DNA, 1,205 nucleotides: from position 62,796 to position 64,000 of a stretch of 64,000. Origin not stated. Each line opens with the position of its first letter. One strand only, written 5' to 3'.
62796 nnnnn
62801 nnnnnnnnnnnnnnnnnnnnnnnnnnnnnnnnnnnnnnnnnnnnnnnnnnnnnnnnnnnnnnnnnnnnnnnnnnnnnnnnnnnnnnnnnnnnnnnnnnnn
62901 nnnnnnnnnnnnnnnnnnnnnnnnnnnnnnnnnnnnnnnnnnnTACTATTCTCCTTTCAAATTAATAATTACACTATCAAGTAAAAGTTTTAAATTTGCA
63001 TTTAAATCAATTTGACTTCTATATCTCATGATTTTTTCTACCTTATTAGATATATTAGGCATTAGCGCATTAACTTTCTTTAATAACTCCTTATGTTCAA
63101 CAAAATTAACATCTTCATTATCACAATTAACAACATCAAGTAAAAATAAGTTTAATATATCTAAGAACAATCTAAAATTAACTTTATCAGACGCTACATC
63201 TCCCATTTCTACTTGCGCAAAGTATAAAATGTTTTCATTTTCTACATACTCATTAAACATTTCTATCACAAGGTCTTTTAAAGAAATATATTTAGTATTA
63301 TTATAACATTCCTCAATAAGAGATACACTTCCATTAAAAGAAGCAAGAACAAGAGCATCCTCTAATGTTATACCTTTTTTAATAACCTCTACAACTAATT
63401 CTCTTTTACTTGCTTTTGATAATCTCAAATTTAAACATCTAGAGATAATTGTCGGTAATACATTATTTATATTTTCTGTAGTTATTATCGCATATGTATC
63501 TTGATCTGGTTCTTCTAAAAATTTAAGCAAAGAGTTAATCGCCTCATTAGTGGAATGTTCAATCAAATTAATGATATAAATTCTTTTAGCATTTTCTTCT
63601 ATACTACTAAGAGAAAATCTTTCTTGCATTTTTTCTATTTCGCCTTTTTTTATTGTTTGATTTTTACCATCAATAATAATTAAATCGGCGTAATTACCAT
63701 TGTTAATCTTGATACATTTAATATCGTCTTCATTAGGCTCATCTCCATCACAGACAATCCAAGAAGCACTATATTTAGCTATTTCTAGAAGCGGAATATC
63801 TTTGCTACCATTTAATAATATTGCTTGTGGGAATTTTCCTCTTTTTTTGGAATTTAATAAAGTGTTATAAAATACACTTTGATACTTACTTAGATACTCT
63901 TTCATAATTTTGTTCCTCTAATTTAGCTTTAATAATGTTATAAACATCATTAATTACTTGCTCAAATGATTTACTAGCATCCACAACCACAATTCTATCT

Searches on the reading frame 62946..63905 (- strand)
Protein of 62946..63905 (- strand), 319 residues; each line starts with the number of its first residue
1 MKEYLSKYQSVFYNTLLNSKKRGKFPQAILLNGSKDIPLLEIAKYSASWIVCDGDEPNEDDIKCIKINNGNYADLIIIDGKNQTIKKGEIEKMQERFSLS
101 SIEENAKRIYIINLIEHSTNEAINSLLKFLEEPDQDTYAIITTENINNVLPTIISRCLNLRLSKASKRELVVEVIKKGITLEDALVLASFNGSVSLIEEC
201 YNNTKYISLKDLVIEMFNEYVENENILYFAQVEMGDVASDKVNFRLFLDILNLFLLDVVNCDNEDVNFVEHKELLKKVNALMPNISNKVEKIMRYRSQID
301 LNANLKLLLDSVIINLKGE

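Call 68: search_protein_families(library=pfam, proteins=[window:62946-63905:-], max_evalue=0.00001)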
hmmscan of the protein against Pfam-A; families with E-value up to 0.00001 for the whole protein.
window:62946-63905:- (319 aa): 1 family
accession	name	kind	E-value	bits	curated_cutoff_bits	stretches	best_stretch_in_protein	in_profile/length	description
PF13177.12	DNA_pol3_delta2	-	1.1e-39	136.4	27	1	9-164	2-159/161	DNA polymerase III, delta subunit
